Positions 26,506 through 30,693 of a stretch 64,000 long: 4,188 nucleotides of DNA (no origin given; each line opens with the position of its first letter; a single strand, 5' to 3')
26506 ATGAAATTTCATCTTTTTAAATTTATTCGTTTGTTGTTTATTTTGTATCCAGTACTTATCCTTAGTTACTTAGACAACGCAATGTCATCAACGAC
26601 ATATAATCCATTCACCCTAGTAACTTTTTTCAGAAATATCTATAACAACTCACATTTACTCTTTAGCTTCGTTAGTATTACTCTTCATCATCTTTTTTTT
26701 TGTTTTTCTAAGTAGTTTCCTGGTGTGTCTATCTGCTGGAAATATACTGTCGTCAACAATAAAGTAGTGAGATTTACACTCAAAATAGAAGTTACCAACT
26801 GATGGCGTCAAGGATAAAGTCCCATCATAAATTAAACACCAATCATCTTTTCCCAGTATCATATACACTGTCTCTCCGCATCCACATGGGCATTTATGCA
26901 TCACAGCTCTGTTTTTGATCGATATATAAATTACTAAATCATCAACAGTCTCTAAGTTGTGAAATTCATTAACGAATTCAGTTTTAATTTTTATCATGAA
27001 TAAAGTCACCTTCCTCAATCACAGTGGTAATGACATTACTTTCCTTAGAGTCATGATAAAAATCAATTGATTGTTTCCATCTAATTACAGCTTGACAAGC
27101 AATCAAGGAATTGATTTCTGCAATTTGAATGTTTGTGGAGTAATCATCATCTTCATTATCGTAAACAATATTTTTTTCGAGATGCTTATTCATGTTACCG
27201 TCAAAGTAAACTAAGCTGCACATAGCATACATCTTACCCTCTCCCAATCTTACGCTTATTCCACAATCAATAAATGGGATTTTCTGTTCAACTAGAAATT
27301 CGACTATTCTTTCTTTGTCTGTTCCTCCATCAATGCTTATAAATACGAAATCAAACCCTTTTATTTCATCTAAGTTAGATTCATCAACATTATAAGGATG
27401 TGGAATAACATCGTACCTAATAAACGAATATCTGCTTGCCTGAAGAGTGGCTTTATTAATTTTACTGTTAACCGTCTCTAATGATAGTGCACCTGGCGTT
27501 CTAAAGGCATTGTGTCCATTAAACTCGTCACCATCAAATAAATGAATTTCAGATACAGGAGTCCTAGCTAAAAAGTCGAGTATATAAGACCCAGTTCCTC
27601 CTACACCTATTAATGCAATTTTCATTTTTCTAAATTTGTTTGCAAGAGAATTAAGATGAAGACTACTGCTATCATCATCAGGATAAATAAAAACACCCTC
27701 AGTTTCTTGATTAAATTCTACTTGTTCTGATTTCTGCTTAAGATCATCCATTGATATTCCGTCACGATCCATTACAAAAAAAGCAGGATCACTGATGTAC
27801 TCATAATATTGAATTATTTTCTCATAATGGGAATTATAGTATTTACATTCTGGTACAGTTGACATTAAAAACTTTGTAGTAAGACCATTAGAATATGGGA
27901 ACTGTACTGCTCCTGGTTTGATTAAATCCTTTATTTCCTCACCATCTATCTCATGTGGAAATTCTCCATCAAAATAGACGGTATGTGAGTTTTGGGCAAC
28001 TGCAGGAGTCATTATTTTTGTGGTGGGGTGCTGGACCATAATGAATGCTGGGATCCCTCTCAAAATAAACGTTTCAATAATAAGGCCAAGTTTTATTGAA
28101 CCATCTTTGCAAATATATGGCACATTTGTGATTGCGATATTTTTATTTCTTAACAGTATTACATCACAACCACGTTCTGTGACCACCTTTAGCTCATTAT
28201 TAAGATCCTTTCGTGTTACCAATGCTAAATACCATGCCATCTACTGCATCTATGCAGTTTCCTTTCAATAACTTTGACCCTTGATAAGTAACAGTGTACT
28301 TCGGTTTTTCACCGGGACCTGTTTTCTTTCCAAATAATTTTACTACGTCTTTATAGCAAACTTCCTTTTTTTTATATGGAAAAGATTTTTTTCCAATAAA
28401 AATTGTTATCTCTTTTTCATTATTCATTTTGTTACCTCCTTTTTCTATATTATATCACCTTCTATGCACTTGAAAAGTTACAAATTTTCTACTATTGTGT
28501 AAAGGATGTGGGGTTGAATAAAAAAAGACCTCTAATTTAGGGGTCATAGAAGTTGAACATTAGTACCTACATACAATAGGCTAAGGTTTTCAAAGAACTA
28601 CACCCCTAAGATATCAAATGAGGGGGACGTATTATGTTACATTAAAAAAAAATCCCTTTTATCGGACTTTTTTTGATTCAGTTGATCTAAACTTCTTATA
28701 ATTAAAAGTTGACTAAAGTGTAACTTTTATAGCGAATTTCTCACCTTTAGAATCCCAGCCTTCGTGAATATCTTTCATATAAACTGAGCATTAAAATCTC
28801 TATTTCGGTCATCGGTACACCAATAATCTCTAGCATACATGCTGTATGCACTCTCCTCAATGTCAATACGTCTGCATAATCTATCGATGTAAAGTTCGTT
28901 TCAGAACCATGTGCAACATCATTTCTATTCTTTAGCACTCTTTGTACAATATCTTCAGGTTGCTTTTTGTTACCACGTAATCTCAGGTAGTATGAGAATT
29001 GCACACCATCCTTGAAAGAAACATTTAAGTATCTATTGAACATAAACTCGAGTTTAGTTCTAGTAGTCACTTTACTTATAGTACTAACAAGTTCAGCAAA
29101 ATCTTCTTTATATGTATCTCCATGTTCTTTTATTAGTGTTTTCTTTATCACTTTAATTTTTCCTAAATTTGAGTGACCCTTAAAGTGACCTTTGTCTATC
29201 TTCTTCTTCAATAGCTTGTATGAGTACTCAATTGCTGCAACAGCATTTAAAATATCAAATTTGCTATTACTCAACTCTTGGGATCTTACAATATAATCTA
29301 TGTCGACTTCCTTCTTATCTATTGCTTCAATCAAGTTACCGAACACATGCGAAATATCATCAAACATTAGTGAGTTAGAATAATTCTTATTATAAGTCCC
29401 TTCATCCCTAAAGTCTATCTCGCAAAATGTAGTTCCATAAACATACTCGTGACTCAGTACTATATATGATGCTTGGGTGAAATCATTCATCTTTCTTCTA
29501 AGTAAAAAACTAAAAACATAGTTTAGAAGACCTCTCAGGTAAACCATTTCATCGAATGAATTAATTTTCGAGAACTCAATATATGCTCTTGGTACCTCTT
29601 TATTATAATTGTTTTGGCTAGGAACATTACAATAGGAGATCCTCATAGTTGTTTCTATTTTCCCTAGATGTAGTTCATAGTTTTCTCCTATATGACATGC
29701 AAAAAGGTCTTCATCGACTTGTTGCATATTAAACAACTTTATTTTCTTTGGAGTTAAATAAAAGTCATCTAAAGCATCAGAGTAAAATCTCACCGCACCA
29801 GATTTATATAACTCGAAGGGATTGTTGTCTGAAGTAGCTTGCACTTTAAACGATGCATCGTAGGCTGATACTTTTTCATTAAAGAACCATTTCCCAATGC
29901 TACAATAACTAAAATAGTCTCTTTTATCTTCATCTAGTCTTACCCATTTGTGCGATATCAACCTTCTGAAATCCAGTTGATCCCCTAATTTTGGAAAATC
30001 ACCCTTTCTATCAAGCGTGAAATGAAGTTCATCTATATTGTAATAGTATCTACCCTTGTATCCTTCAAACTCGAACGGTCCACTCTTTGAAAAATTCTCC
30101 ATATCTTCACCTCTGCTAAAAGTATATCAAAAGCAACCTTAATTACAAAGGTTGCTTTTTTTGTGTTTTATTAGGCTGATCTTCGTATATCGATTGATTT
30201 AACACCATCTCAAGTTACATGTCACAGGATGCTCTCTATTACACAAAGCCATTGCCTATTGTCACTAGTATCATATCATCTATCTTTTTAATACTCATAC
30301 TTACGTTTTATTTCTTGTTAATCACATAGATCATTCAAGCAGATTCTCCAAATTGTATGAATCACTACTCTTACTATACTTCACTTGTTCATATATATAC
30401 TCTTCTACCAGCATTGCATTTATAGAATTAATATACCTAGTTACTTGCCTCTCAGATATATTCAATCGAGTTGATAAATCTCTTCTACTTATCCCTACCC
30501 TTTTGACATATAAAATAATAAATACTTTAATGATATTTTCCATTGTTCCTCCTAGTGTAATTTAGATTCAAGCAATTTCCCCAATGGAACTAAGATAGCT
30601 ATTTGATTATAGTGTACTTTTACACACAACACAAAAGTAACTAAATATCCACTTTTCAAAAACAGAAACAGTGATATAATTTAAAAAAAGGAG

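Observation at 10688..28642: Eight near-identical 91-nt repeats split 18 kb of the tRNA-Leu island into insulated defence/competition cassettes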

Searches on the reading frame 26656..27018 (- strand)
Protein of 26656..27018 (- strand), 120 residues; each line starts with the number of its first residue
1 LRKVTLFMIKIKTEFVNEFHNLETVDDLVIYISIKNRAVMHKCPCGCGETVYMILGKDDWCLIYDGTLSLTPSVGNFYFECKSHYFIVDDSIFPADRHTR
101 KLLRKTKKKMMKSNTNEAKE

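Call 12: search_protein_families(library=pfam, proteins=[window:26656-27018:-], max_evalue=0.01)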
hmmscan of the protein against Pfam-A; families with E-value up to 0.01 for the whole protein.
window:26656-27018:- (120 aa): 1 family
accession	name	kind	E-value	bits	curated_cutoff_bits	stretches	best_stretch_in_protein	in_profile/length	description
PF20137.4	DUF6527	-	1.2e-17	64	23.6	1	38-92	2-60/63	Family of unknown function (DUF6527)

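Call 63: search_protein_families(library=padloc, proteins=[window:26656-27018:-], max_evalue=0.01)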
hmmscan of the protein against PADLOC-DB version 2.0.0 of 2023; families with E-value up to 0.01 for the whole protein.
window:26656-27018:- (120 aa): 0 families

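Call 109: search_protein_families(library=ncbifam, proteins=[window:26656-27018:-], max_evalue=0.001)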
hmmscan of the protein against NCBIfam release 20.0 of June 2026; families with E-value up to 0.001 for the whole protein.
window:26656-27018:- (120 aa): 0 families

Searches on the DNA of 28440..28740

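Call 26: search_rna_families(source=window, start=28440, end=28740, threshold=evalue, max_evalue=10)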
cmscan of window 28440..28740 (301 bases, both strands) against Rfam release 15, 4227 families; matches with E-value up to 10: 6.
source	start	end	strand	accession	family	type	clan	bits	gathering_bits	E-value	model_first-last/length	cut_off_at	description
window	28616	28699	+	RF01770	rimP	Cis-reg; leader;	-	15.5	47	4.7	1-102/102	no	Gammaprotebacteria rimP leader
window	28644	28705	-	RF02891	AgrB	Gene; antisense;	-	15.1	40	4.7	1-84/84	no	ArsR-gov region gene B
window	28518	28573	-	RF01859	Phe_leader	Cis-reg; leader;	-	14.9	55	6.2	1-125/125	no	Phenylalanine leader peptide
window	28657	28688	-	RF02925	6A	Gene; sRNA;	-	14.2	41.2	7.5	1-52/52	no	6A RNA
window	28641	28703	-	RF01859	Phe_leader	Cis-reg; leader;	-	14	55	9.4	1-125/125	no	Phenylalanine leader peptide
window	28592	28661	-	RF01404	PinT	Gene; sRNA;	-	13.9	60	2.4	1-76/76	no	PinT (STnc440) Hfq binding RNA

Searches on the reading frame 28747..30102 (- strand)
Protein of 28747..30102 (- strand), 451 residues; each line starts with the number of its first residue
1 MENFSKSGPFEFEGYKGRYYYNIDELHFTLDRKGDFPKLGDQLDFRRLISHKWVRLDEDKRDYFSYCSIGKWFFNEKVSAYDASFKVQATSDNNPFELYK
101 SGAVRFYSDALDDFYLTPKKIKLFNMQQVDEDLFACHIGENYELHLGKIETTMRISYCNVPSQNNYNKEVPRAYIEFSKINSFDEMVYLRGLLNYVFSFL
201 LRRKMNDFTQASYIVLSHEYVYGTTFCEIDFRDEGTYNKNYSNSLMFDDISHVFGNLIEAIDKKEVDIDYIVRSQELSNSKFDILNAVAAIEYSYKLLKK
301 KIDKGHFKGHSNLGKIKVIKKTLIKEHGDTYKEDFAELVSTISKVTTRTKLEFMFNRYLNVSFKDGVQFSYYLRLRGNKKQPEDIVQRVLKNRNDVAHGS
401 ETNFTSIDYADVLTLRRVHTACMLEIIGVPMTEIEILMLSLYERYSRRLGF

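Call 12: search_protein_families(library=pfam, proteins=[window:28747-30102:-], max_evalue=0.01)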
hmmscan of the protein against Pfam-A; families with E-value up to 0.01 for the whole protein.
window:28747-30102:- (451 aa): 3 families
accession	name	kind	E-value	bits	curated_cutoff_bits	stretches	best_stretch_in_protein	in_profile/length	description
PF18735.6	HEPN_RiboL-PSP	-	3.7e-06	27.4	28.4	1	296-415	65-174/191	RiboL-PSP-HEPN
PF18737.6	HEPN_MAE_28990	-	0.001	19.7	26.8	1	331-414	105-186/211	MAE_28990/MAE_18760-like HEPN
PF18739.6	HEPN_Apea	-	0.0034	18.3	24.4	1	307-418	25-117/136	Apea-like HEPN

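Call 22: search_protein_families(library=phrogs, proteins=[window:28747-30102:-], max_evalue=0.001)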
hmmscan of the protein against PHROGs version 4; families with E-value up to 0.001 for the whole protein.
window:28747-30102:- (451 aa): 0 families

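Call 63: search_protein_families(library=padloc, proteins=[window:28747-30102:-], max_evalue=0.01)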
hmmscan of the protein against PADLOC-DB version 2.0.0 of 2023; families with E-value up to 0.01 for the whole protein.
window:28747-30102:- (451 aa): 0 families

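Call 106: find_encoding_contigs(protein=window:28747-30102:-, flank=10000, max_places=10)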
Protein window:28747-30102:- (451 aa): 2 contigs read that carry it; 1 place shown.
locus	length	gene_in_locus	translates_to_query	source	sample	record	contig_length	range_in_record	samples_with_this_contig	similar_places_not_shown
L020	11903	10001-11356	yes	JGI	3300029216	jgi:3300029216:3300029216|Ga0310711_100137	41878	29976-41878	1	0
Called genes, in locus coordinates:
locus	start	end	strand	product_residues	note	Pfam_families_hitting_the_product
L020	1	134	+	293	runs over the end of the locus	-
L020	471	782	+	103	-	-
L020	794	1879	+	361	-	-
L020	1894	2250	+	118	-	-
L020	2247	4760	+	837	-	-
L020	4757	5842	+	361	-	-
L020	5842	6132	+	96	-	-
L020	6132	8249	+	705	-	-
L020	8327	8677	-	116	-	-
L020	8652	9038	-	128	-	-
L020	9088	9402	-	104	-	PF13031:DUF3892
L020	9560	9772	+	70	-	-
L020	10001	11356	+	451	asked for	PF18735:HEPN_RiboL-PSP (weak)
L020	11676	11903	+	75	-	?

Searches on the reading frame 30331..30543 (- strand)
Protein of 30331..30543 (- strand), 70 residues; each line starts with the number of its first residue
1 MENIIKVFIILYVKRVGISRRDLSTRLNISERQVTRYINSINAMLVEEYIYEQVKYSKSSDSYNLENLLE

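Call 86: search_protein_families(library=pfam, proteins=[window:30331-30543:-], max_evalue=0.05)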
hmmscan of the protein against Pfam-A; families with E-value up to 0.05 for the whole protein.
window:30331-30543:- (70 aa): 9 families
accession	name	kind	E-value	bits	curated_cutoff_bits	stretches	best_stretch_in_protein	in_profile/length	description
PF08279.18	HTH_11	-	6.4e-05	23.2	25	1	7-46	5-44/55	HTH domain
PF13384.12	HTH_23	-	0.00025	21.2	24.6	1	9-39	10-39/50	Homeodomain-like domain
PF08280.17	HTH_Mga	-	0.0015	18.9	23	1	18-51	20-53/59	M protein trans-acting positive regulator (MGA) HTH domain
PF13412.12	HTH_24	-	0.0015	18.5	21.9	1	17-39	17-39/48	Winged helix-turn-helix DNA-binding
PF01381.28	HTH_3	-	0.003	18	23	1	14-40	6-32/55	Helix-turn-helix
PF13518.12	HTH_28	-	0.0055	17.2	25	1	6-39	2-34/52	Helix-turn-helix domain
PF13613.12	HTH_Tnp_4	-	0.0056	16.7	27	1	15-41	17-43/53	Helix-turn-helix of DDE superfamily endonuclease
PF22315.2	PF0095-like_C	-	0.027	15.2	27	0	22-40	4-22/43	PF0095-like, C-terminal domain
PF21715.3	CggR_N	-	0.03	14.4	30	1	18-39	18-39/71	CggR N-terminal DNA binding domain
